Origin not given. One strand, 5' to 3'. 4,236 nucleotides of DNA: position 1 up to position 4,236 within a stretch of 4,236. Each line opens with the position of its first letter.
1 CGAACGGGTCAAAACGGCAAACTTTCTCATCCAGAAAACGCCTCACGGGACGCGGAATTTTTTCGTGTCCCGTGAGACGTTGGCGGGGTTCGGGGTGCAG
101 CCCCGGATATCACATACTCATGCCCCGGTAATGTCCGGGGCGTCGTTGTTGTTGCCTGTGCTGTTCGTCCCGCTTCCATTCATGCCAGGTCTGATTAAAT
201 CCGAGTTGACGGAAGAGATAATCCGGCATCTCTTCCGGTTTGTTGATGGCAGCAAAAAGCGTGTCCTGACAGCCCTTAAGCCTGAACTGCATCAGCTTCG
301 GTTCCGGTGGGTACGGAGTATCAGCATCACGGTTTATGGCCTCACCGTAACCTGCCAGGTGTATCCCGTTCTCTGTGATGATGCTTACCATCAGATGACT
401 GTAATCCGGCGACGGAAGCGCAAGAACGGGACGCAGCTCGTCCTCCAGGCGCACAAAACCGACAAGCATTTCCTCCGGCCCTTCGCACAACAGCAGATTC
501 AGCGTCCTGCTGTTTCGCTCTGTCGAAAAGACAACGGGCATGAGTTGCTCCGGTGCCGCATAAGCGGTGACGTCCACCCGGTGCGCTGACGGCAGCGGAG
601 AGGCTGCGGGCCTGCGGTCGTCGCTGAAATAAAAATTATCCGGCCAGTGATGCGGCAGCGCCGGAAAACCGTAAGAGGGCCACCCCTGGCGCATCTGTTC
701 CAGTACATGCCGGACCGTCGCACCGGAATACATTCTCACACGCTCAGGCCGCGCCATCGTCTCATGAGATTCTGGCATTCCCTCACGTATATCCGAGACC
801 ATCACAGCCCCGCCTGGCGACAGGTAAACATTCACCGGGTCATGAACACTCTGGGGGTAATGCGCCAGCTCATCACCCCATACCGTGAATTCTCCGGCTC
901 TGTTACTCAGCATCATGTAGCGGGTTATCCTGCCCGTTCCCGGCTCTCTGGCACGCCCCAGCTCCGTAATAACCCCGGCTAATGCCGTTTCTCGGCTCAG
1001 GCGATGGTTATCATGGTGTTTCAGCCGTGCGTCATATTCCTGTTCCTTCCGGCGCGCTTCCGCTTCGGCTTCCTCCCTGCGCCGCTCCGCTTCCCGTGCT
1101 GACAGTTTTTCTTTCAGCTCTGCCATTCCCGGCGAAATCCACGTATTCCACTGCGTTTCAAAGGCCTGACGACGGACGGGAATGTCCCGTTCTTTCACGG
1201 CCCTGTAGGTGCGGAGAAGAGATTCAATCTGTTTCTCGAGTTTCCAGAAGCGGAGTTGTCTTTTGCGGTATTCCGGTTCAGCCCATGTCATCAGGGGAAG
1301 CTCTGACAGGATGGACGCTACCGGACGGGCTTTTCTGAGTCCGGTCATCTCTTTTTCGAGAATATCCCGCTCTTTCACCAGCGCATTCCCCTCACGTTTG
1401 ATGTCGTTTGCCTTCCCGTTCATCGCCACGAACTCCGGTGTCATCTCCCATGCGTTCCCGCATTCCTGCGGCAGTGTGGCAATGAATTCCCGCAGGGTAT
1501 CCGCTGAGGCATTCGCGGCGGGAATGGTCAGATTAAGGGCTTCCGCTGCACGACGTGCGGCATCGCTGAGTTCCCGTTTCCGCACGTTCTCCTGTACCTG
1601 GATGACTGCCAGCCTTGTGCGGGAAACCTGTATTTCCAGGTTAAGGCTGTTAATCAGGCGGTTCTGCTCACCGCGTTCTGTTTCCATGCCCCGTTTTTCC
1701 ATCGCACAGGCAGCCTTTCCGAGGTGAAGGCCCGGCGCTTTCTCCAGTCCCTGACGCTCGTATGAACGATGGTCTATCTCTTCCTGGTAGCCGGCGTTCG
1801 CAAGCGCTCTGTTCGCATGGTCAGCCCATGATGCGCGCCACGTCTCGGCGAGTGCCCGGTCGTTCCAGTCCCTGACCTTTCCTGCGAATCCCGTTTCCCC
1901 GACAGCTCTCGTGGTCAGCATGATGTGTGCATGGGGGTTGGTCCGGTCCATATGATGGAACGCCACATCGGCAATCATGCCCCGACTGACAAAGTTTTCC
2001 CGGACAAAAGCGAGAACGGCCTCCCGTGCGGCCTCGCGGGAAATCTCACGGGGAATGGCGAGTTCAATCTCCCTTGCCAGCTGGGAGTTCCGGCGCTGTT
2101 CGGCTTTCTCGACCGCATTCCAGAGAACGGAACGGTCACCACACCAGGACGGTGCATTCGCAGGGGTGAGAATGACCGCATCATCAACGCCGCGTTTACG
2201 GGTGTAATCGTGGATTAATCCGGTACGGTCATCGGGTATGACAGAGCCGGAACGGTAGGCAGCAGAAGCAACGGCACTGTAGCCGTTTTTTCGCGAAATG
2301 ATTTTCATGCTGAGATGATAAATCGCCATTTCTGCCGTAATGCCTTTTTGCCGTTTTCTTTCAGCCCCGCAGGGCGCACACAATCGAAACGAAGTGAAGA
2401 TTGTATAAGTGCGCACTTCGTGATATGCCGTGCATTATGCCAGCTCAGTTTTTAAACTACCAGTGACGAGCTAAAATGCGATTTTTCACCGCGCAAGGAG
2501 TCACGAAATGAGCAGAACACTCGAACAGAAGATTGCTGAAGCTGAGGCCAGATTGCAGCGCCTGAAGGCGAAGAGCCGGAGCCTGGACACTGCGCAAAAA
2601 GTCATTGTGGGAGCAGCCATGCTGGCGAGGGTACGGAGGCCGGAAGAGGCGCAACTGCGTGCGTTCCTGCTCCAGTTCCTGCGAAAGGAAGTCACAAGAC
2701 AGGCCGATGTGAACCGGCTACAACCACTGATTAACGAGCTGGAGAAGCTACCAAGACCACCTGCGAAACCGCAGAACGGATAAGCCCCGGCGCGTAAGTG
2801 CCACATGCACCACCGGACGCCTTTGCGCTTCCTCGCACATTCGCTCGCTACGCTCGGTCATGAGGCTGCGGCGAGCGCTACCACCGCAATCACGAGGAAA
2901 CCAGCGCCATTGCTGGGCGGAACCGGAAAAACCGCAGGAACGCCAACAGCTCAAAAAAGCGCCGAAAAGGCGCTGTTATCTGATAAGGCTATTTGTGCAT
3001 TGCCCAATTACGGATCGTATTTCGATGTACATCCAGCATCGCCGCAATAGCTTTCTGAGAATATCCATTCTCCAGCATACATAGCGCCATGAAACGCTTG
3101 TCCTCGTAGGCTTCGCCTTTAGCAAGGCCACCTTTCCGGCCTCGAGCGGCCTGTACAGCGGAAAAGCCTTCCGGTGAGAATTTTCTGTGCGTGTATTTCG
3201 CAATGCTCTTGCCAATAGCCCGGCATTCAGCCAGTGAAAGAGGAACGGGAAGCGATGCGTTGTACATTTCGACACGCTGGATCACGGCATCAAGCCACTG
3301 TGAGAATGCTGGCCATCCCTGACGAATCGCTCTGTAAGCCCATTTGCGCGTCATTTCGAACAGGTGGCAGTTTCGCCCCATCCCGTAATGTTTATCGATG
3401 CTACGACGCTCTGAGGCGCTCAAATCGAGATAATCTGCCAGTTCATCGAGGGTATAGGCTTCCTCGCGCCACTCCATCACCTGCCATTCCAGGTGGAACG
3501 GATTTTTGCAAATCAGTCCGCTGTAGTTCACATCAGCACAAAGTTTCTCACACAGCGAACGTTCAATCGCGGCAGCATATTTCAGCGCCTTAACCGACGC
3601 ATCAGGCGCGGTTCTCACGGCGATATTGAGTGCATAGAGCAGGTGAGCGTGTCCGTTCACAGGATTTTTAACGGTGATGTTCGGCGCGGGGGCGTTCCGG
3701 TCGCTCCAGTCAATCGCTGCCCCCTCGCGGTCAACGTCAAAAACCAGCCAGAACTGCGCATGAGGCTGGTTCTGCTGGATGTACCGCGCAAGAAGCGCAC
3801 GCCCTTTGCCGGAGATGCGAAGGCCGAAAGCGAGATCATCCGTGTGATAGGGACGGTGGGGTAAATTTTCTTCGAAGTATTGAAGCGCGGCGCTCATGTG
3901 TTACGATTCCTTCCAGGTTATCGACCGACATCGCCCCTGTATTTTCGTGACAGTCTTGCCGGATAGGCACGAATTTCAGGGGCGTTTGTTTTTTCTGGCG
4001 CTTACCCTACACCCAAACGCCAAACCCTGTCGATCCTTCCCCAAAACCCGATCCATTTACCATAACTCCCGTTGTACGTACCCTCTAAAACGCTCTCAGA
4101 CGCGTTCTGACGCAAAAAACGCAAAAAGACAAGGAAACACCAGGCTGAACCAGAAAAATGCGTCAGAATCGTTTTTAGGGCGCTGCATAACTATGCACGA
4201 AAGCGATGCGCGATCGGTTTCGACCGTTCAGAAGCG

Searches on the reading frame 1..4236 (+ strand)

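Call 48: search_protein_families(library=padloc, proteins=[L006:4348-4620:-, L001:144-773:+], max_evalue=0.01)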
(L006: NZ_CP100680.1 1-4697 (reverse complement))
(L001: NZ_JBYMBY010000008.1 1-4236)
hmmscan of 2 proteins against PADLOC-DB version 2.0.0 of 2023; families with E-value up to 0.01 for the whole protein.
L006:4348-4620:- (90 aa): 0 families

L001:144-773:+ (210 aa): 0 families

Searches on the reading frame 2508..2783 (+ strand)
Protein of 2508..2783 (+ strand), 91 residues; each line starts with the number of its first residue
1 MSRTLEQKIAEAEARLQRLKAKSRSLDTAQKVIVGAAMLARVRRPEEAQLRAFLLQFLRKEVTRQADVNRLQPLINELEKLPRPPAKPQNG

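Call 13: search_protein_families(library=pfam, proteins=[window:2508-2783:+], max_evalue=0.01)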
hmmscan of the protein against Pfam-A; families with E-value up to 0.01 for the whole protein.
window:2508-2783:+ (91 aa): 0 families

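Call 16: search_protein_families(library=ncbifam, proteins=[window:2508-2783:+], max_evalue=0.01)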
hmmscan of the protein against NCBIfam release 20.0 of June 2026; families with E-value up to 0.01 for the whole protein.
window:2508-2783:+ (91 aa): 0 families

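Call 36: search_protein_families(library=pfam, proteins=[window:2508-2780:+], max_evalue=1)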
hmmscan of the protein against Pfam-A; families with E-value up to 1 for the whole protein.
seq(91 aa): 3 families
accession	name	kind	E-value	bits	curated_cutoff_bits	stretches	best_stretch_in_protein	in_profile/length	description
PF11083.13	Relaxase_C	-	0.029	15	30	1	2-52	28-74/125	C-terminal helical hairpin domain from relaxase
PF21770.3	MgtC_SapB_C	-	0.06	14.3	27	0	5-43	19-54/77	MGTC/SAPB C-terminal domain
PF02090.21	SPAM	-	0.28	11.6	35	1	3-79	15-88/142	Salmonella surface presentation of antigen gene type M protein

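Call 48: search_protein_families(library=padloc, proteins=[window:2508-2783:+], max_evalue=0.01)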
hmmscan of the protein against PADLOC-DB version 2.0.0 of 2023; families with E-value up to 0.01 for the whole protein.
window:2508-2783:+ (91 aa): 1 family
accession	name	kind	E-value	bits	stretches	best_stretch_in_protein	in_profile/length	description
PDLC02547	PglZ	-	0.0027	14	1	8-80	121-191/855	PglZ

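Call 53: find_homologous_proteins(query=window:2508-2780:+, max_evalue=0.001)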
Query window:2508-2780:+ (91 aa): 115 proteins with E <= 0.001 among 120 candidates.
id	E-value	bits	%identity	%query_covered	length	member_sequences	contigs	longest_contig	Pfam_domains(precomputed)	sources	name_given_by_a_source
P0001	5.6e-47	174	99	100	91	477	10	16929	-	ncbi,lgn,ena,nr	ncbi:mobilization protein [Escherichia coli]|nr:mobilization protein [Escherichia coli]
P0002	3.4e-46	172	99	100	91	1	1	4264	-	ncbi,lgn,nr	ncbi:mobilization protein [Salmonella enterica subsp. enterica serovar Bovismorbificans]|nr:mobiliza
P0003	1.1e-45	170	97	100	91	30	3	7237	-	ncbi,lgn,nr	ncbi:mobilization protein [Escherichia coli]|nr:mobilization protein [Escherichia coli] EKE9900205.1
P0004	1.3e-45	170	98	99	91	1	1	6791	-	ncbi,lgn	ncbi:mobilization protein [Escherichia coli]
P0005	2.4e-45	169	98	99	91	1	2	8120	-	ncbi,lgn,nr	ncbi:mobilization protein [Escherichia coli]|nr:mobilization protein [Escherichia coli] ELF7763204.1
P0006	2.9e-45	169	97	99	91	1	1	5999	-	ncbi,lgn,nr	ncbi:mobilization protein [Escherichia coli]|nr:mobilization protein [Escherichia coli]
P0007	1.1e-44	167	98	99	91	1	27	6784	-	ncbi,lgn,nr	ncbi:mobilization protein [Escherichia coli]|nr:mobilization protein [Escherichia coli] EEY6816023.1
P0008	2.4e-44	166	97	99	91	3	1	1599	-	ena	-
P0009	6.7e-44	165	96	99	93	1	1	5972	-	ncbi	ncbi:TPA: mobilization protein [Escherichia coli]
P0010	1.7e-43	163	97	97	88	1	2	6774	-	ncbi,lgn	ncbi:mobilization protein [Escherichia coli]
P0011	3.6e-43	162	95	100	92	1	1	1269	-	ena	-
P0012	7.5e-43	161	97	97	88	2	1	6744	-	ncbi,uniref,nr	ncbi:mobilization protein [Escherichia coli]|uniref:hypothetical protein n=1 Tax=Escherichia coli Ta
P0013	8.3e-43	161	97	97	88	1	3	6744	-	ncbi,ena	ncbi:mobilization protein [Escherichia coli]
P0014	2.2e-42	160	93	100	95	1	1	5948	-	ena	-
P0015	1.8e-41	157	94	99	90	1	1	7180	-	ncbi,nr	ncbi:hypothetical protein ECZU51_65050 [Escherichia coli]|nr:hypothetical protein ECZU51_65050 [Esch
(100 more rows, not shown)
